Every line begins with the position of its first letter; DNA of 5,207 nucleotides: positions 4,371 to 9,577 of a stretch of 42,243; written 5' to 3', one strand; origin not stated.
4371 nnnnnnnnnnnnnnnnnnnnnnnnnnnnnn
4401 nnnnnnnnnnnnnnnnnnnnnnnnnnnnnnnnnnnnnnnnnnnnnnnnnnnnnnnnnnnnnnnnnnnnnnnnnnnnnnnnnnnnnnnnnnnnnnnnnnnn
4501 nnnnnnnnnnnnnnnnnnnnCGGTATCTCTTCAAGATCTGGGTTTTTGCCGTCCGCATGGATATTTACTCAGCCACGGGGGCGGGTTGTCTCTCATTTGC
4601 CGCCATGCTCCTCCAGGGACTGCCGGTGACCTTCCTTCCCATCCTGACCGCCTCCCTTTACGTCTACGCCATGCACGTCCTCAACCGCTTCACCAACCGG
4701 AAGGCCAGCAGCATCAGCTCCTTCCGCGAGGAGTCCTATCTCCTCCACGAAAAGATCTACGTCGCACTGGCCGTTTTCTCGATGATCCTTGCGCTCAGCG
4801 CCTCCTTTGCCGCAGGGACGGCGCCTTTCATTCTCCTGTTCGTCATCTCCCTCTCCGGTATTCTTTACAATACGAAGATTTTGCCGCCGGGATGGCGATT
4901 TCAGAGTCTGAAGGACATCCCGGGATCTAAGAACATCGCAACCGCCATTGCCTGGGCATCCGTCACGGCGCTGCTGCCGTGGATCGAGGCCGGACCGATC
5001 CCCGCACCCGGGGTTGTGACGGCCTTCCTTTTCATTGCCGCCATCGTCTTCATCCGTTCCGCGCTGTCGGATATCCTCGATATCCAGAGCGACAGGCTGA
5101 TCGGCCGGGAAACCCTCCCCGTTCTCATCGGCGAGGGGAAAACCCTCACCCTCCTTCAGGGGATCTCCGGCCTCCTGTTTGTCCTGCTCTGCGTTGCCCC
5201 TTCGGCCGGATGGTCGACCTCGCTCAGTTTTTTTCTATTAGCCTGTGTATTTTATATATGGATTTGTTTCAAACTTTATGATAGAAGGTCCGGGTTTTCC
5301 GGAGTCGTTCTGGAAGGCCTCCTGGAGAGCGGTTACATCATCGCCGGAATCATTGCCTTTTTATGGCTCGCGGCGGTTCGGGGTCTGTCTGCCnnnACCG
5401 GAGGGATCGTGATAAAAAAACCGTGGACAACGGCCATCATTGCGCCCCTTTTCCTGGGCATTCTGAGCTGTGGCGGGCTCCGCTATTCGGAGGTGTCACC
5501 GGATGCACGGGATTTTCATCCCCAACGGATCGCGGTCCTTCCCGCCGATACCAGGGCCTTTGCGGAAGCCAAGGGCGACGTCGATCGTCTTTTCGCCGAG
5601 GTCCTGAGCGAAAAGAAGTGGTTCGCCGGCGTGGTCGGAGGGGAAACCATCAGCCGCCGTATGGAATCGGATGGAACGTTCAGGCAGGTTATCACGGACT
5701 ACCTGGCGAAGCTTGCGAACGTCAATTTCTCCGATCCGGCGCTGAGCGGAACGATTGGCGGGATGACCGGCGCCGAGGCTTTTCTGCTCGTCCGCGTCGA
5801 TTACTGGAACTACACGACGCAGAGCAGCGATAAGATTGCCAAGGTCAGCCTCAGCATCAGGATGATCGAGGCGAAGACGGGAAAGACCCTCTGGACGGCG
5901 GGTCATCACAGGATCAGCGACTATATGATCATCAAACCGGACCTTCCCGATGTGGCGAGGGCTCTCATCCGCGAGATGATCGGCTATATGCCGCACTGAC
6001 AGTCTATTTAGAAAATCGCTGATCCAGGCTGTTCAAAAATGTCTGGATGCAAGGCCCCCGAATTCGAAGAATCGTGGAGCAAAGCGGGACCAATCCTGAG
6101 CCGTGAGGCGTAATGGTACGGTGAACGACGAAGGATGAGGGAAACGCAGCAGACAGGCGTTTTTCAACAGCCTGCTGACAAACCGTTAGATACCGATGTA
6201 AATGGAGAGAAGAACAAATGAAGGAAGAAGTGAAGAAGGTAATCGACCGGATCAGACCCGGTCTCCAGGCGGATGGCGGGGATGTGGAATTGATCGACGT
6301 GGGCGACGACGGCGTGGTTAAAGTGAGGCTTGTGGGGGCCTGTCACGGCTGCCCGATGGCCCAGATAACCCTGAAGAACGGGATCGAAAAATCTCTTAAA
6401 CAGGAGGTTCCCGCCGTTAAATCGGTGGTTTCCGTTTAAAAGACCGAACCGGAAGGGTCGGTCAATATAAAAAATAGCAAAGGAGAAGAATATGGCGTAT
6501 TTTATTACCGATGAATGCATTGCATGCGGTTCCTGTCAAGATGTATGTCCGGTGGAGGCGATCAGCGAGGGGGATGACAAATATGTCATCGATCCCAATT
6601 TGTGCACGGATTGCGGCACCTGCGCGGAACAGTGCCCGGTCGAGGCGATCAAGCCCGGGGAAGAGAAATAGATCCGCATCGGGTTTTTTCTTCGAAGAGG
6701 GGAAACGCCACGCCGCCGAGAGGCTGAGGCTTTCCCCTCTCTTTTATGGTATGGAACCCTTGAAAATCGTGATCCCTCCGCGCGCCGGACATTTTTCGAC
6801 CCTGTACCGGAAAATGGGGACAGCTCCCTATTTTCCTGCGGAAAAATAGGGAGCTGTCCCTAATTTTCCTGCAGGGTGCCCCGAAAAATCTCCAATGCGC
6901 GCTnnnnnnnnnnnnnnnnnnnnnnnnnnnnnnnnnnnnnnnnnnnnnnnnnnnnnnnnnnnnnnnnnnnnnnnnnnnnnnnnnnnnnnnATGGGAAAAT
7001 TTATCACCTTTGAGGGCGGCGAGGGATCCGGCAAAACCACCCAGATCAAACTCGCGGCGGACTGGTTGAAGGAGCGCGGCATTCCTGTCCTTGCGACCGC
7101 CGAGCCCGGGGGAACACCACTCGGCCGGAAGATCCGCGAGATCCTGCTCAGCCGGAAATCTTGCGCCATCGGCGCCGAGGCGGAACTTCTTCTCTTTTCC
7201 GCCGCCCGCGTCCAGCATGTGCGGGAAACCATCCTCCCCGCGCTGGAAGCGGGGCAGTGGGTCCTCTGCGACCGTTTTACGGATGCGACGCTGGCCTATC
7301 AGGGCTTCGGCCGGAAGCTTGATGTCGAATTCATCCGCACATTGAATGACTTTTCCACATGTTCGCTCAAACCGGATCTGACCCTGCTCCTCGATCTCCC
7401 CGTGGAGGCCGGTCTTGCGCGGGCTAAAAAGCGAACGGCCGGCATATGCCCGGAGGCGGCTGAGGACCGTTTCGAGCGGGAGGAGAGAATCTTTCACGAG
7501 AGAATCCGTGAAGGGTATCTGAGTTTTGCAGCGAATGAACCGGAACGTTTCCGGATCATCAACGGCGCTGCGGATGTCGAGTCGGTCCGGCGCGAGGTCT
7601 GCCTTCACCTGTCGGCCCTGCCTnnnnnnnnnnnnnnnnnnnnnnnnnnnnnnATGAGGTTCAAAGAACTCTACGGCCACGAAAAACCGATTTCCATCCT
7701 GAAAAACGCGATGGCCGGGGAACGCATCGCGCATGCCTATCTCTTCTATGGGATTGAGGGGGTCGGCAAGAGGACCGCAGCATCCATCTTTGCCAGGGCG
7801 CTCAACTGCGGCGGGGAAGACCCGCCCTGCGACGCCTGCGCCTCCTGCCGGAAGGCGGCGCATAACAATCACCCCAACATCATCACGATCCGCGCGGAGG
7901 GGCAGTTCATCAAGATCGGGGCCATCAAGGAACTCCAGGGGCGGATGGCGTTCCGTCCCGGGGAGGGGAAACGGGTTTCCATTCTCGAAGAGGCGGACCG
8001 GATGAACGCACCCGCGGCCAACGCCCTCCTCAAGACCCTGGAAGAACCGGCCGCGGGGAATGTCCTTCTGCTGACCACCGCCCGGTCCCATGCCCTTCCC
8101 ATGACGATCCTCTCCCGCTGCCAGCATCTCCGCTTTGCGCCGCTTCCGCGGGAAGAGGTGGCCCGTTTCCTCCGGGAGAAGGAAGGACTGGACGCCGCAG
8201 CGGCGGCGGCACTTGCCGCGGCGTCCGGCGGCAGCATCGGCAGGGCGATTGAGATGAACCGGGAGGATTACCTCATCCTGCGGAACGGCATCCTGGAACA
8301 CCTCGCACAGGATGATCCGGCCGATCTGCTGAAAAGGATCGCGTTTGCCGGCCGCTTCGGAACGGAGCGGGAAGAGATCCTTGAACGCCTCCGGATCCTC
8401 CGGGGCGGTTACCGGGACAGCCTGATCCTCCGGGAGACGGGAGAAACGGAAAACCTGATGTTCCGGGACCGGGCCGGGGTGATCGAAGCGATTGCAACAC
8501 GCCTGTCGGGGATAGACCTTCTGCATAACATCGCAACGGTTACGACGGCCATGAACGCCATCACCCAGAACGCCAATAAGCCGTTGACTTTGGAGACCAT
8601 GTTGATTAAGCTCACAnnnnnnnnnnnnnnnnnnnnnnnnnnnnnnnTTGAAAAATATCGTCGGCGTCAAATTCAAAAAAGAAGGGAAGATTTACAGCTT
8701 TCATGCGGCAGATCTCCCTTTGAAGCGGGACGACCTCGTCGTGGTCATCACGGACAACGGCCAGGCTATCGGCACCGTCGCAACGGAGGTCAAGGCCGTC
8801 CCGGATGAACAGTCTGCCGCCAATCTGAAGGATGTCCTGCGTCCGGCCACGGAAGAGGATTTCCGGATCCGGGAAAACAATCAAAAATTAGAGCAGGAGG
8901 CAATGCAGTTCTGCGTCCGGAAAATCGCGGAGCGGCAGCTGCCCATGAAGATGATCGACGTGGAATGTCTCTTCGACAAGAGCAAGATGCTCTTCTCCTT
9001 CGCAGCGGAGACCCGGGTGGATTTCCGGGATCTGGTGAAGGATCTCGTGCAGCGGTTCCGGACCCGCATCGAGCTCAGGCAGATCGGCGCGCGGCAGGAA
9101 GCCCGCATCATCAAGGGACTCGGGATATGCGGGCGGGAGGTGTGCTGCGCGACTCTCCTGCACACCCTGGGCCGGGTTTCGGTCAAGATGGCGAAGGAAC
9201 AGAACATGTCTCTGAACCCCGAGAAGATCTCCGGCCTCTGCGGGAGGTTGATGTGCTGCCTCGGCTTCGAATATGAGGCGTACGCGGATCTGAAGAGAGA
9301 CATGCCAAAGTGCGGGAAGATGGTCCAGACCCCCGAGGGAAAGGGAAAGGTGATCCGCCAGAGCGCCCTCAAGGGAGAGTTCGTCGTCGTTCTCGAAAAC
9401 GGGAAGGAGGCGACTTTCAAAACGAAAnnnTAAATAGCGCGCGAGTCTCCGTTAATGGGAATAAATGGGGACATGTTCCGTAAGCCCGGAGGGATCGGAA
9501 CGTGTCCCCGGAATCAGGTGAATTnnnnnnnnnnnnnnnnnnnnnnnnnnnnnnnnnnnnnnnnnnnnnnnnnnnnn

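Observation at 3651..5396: IspH (LytB) fused in-frame to a UbiA-superfamily membrane domain that has lost its first Asp-rich motif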

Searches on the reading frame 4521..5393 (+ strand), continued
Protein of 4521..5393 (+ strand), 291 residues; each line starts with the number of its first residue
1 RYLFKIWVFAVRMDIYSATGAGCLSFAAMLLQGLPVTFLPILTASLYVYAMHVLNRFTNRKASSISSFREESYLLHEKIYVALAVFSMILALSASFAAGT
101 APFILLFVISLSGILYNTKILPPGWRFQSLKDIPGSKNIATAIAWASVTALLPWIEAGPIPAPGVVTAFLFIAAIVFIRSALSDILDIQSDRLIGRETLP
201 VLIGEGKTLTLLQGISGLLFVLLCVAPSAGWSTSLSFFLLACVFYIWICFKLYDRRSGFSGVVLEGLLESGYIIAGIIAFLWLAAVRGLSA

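Call 47: search_protein_families(library=ncbifam, proteins=[P0102, P0220, P0226, P0203], max_evalue=0.001)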
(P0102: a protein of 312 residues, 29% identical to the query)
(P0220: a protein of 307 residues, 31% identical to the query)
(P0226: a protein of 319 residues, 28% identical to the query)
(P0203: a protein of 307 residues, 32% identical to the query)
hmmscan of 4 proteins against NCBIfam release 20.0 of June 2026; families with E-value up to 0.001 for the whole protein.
P0102 (312 aa): 9 families
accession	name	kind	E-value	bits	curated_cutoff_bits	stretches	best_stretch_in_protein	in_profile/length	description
NF010117.0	PRK13591.1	equivalog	3.1e-24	85.6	238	1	33-254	33-246/307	prenyltransferase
NF009523.0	PRK12884.1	equivalog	6.5e-12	45.2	269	1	43-275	22-245/279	prenyltransferase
NF009513.0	PRK12872.1-3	equivalog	3.1e-10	40.1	288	1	128-284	114-270/293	prenyltransferase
NF009521.0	PRK12882.1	equivalog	1.3e-07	31.1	296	1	59-270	40-239/280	geranylgeranylglycerol-phosphate geranylgeranyltransferase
NF005742.0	PRK07566.1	equivalog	1.7e-07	30.6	313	1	61-250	67-253/315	chlorophyll synthase ChlG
NF009512.0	PRK12872.1-1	equivalog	2e-07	30.9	278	1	32-256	14-240/303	geranylgeranylglycerol-phosphate geranylgeranyltransferase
NF009522.0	PRK12883.1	equivalog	6.6e-07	29.1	353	1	77-237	56-204/279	geranylgeranylglycerol-phosphate geranylgeranyltransferase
TIGR01476.1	chlor_syn_BchG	subfamily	5.3e-05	22.8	212.3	1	39-264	16-239/283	(bacterio)chlorophyll synthase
TIGR02056.1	ChlG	equivalog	0.00037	20.2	436.45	1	68-256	65-252/306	chlorophyll synthase ChlG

P0220 (307 aa): 10 families
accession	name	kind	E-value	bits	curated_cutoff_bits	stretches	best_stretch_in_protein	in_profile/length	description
NF010117.0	PRK13591.1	equivalog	3.2e-24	85.6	238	1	22-263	33-266/307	prenyltransferase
NF009513.0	PRK12872.1-3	equivalog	2.4e-08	33.8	288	1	71-258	77-254/293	prenyltransferase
NF009523.0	PRK12884.1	equivalog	2.9e-07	30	269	1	54-251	40-224/279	prenyltransferase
NF009608.0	PRK13105.1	equivalog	7.4e-06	25.3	217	1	91-241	91-233/291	prenyltransferase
NF005742.0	PRK07566.1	equivalog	2.3e-05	23.7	313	1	51-230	70-245/315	chlorophyll synthase ChlG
NF009521.0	PRK12882.1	equivalog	4.2e-05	22.9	296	1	45-253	37-236/280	geranylgeranylglycerol-phosphate geranylgeranyltransferase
NF009516.0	PRK12875.1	equivalog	6.9e-05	22.1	205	1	63-247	70-245/292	prenyltransferase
NF009511.0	PRK12871.1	equivalog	9.1e-05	21.9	281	1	97-258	96-256/297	prenyltransferase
NF009522.0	PRK12883.1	equivalog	0.00017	21.2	353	1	65-220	55-198/279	geranylgeranylglycerol-phosphate geranylgeranyltransferase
TIGR01476.1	chlor_syn_BchG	subfamily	0.0003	20.3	212.3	1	57-293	48-279/283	(bacterio)chlorophyll synthase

P0226 (319 aa): 11 families
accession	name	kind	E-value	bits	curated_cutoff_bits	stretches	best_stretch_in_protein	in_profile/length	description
NF010117.0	PRK13591.1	equivalog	5.1e-20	71.8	238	1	55-278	54-269/307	prenyltransferase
NF009513.0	PRK12872.1-3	equivalog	2.9e-08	33.6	288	1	75-252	69-235/293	prenyltransferase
NF009523.0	PRK12884.1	equivalog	3.3e-07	29.8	269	1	105-250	86-219/279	prenyltransferase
NF009521.0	PRK12882.1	equivalog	5.5e-07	29.1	296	1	59-248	39-220/280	geranylgeranylglycerol-phosphate geranylgeranyltransferase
NF009511.0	PRK12871.1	equivalog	6.4e-07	29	281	1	76-261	58-248/297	prenyltransferase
NF009522.0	PRK12883.1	equivalog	5.1e-05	22.9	353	1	103-258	82-218/279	geranylgeranylglycerol-phosphate geranylgeranyltransferase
NF009608.0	PRK13105.1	equivalog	6.9e-05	22.1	217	1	102-265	90-245/291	prenyltransferase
NF004753.0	PRK06080.1-5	equivalog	0.0004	19.7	555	1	185-286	176-277/312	1,4-dihydroxy-2-naphthoate polyprenyltransferase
NF005742.0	PRK07566.1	equivalog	0.00049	19.3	313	1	25-271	39-272/315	chlorophyll synthase ChlG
NF004749.0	PRK06080.1-1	equivalog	0.00051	19.3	277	0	187-300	181-297/311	1,4-dihydroxy-2-naphthoate polyprenyltransferase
NF009512.0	PRK12872.1-1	equivalog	0.00091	18.9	278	0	154-243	130-230/303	geranylgeranylglycerol-phosphate geranylgeranyltransferase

P0203 (307 aa): 7 families
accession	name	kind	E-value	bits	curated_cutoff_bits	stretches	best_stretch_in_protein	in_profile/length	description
NF010117.0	PRK13591.1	equivalog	5.7e-10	38.8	238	1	28-275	33-263/307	prenyltransferase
NF009513.0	PRK12872.1-3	equivalog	2.2e-07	30.7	288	1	193-274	177-258/293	prenyltransferase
NF009522.0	PRK12883.1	equivalog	4.7e-05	23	353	1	53-253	36-224/279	geranylgeranylglycerol-phosphate geranylgeranyltransferase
NF009521.0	PRK12882.1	equivalog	4.9e-05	22.7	296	1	153-258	125-222/280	geranylgeranylglycerol-phosphate geranylgeranyltransferase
NF009523.0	PRK12884.1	equivalog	5.4e-05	22.5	269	1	101-255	85-223/279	prenyltransferase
NF009512.0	PRK12872.1-1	equivalog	0.00024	20.8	278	1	98-251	88-239/303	geranylgeranylglycerol-phosphate geranylgeranyltransferase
NF004749.0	PRK06080.1-1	equivalog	0.00091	18.4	277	1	170-259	167-256/311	1,4-dihydroxy-2-naphthoate polyprenyltransferase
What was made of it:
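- Closest known: PRK13591-like. Different: They also score below the model cutoff (72-86 bits against 238), and their function is unknown (call 47).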

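Call 48: find_encoding_contigs(protein=P0102, flank=8000, max_places=3)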
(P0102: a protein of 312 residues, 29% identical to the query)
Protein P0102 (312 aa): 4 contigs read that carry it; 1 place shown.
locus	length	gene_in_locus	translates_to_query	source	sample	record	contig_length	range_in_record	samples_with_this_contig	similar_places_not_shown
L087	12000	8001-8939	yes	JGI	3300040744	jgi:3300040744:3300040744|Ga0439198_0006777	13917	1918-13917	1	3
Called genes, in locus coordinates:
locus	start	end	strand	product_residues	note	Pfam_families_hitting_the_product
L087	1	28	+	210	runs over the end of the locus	PF07895:DUF1673 (weak)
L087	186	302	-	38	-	-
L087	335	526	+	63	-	-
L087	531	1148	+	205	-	PF07895:DUF1673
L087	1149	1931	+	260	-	PF07853:DUF1648, PF13630:SdpI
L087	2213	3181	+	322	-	PF19656:DUF6159 (weak)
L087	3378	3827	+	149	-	-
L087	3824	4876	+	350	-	-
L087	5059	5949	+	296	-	PF19656:DUF6159 (weak)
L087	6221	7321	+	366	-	PF00989:PAS (weak), PF13426:PAS_9, PF02518:HATPase_c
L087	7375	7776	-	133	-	-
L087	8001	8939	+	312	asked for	PF01040:UbiA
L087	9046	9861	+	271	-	PF25213:HVO_A0261_N (weak), PF08350:FilR1_middle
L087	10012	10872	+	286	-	PF00561:Abhydrolase_1, PF12146:Hydrolase_4, PF12697:Abhydrolase_6, PF00561:Abhydrolase_1, PF08386:Abhydrolase_4 (faint)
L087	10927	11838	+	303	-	PF04055:Radical_SAM, PF13353:Fer4_12 (faint)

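Call 54: find_related_loci(query=P0106, collection=genome_contigs, flank=6000)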
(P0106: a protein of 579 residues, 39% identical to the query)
Query P0106 (579 aa) in genome_contigs; peptide patterns used: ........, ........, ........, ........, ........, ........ (x = any residue, [..] = any of these).
174 stretches matched a pattern; 112 encode a relative of the query (tblastn E <= 1e-3); the best 80 are kept; 79 distinct loci.
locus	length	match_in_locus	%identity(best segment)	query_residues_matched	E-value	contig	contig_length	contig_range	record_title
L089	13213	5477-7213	96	1-579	0e+0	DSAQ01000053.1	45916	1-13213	MAG TPA_asm: Proteobacteria bacterium isolate SpSt-1152 Ga0129302_1000186, whole genome shotgun sequence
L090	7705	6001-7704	96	1-568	0e+0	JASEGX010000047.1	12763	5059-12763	MAG: Thermodesulfobacteriota bacterium isolate Yes70-07 NODE_2053_length_12763_cov_4.473403, whole genome shotgun sequen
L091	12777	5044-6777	91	1-578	0e+0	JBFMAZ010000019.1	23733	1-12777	MAG: Thermodesulfobacteriota bacterium isolate MAG151 MAG151_19, whole genome shotgun sequence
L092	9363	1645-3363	69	1-576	0e+0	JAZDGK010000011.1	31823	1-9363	MAG: Pseudomonadota bacterium isolate MEGAHIT-group-0.260 k141_7472636, whole genome shotgun sequence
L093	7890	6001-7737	96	1-579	0e+0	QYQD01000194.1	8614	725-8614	MAG: Deltaproteobacteria bacterium isolate PowLak16_MAG11 c_000000009923, whole genome shotgun sequence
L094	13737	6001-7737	94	1-579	0e+0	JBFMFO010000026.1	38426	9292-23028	MAG: Thermodesulfobacteriota bacterium isolate MAG273 MAG273_26, whole genome shotgun sequence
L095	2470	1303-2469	78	1-392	0e+0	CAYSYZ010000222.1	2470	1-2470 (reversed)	MAG TPA_asm: uncultured Desulfovibrionales bacterium isolate binchicken_co327_82 genome assembly, contig: NODE_45291_len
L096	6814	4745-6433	48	1-566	0e+0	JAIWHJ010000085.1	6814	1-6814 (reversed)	MAG: Promethearchaeota archaeon isolate JL_US_07_7 NODE_2863_length_6814_cov_0.466128, whole genome shotgun sequence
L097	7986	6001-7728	47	1-578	1e-178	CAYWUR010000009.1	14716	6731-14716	MAG TPA_asm: uncultured Desulfobulbia bacterium isolate binchicken_co172_142 genome assembly, contig: NODE_3424_length_1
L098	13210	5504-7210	47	1-571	7e-173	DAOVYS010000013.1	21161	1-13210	MAG TPA_asm: Pseudomonadota bacterium isolate CSMAG_1789 CSMAG_1789_k141_5287029_length_21161_cov_13.2976, whole genome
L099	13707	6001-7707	47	1-570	3e-163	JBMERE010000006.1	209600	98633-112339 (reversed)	Desulfobacterota bacterium M19 6, whole genome shotgun sequence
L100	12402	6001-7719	43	1-577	3e-162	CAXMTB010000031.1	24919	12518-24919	MAG: uncultured Nitrospinaceae bacterium isolate 10C-St8-MC-01_bin.13.strict genome assembly, contig: NODE_31_length_249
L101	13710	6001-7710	45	1-576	6e-161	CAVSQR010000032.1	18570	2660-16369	MAG: uncultured delta proteobacterium isolate MFD01299.bin.3.1 genome assembly, contig: contig_145711, whole genome shot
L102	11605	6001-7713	44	1-576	1e-160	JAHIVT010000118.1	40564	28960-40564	MAG: Proteobacteria bacterium isolate MM_PC_MetaG.mb.92 MM_PC_MetaG.mb.92_k141_936927, whole genome shotgun sequence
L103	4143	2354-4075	46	1-575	4e-166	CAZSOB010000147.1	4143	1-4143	MAG TPA_asm: uncultured Desulfobulbia bacterium isolate SRP128015_co1_161 genome assembly, contig: NODE_40117_length_414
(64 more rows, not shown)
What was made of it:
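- Tried and rejected: It was replaced by the single distant protein P0106 (call 54).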

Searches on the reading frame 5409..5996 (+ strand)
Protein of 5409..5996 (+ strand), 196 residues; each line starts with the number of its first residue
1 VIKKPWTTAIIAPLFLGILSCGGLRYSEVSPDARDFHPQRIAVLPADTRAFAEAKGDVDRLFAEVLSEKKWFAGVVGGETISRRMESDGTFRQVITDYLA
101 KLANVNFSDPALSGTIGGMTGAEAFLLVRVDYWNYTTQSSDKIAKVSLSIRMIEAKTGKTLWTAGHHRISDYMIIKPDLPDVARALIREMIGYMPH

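Call 39: search_protein_families(library=pfam, proteins=[window:5409-5996:+], max_evalue=0.001)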
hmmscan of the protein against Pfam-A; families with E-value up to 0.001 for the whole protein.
window:5409-5996:+ (196 aa): 1 family
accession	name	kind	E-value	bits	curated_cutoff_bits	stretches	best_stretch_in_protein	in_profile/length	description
PF05643.16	GNA1162-like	-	0.00025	21.1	25.9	1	119-164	79-124/185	Putative lipoprotein GNA1162-like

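Call 58: search_protein_families(library=ncbifam, proteins=[window:5409-5996:+], max_evalue=1)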
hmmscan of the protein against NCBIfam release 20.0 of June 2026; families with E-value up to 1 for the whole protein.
window:5409-5996:+ (196 aa): 0 families

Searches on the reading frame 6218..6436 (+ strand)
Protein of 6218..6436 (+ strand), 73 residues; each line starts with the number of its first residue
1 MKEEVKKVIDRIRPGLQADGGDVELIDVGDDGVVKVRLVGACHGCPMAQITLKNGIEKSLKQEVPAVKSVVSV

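Call 39: search_protein_families(library=pfam, proteins=[window:6218-6436:+], max_evalue=0.001)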
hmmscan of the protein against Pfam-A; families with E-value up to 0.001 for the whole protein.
window:6218-6436:+ (73 aa): 1 family
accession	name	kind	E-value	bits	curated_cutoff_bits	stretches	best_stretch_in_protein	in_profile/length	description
PF01106.22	NifU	-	3.8e-29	101.1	27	1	5-71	1-67/67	NifU-like domain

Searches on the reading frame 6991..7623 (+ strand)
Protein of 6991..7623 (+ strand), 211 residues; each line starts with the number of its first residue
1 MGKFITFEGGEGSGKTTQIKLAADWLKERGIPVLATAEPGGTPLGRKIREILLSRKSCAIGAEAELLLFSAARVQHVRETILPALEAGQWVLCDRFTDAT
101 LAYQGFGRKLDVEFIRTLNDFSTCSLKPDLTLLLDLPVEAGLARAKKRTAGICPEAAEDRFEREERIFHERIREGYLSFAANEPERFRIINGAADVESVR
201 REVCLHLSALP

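Call 39: search_protein_families(library=pfam, proteins=[window:6991-7623:+], max_evalue=0.001)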
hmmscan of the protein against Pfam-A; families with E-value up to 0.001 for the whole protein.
window:6991-7623:+ (211 aa): 2 families
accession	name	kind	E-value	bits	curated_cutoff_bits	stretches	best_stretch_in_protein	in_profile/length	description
PF02223.23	Thymidylate_kin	-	1.6e-49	168.6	27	1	7-202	1-184/185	Thymidylate kinase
PF13521.12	AAA_28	-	1.7e-06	28.8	27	1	5-109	2-95/164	AAA domain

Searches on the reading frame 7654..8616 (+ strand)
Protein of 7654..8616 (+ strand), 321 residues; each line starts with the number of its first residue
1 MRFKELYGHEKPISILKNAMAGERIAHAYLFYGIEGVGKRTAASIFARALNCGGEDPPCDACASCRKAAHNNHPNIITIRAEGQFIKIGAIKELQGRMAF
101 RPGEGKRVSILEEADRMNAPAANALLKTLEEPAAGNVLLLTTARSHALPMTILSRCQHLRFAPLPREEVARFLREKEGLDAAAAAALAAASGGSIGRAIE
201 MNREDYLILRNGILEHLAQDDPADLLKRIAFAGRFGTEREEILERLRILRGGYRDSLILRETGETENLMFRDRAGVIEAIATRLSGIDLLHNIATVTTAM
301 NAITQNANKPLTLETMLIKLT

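Call 39: search_protein_families(library=pfam, proteins=[window:7654-8616:+], max_evalue=0.001)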
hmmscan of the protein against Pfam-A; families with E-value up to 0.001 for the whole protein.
window:7654-8616:+ (321 aa): 2 families
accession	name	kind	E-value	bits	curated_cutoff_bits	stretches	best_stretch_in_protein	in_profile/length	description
PF13177.12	DNA_pol3_delta2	-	1.3e-48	165.5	27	1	9-164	2-160/161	DNA polymerase III, delta subunit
PF00004.35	AAA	-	0.00026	21.9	21.2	1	29-163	1-130/131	ATPase family associated with various cellular activities (AAA)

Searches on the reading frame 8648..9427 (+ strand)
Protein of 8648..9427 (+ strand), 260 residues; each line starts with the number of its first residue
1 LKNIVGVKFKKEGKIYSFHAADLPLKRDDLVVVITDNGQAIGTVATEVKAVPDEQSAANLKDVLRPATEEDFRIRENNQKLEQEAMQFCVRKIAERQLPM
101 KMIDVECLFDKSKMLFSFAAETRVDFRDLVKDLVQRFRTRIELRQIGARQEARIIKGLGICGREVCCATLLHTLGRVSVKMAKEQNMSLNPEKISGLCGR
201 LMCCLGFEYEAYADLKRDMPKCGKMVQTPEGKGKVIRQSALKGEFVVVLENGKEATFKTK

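Call 39: search_protein_families(library=pfam, proteins=[window:8648-9427:+], max_evalue=0.001)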
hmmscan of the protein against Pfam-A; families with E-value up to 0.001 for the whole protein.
window:8648-9427:+ (260 aa): 1 family
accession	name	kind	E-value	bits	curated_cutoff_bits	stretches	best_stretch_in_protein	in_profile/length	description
PF04468.17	PSP1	-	1.1e-32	112.6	27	1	61-146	1-86/86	PSP1 C-terminal conserved region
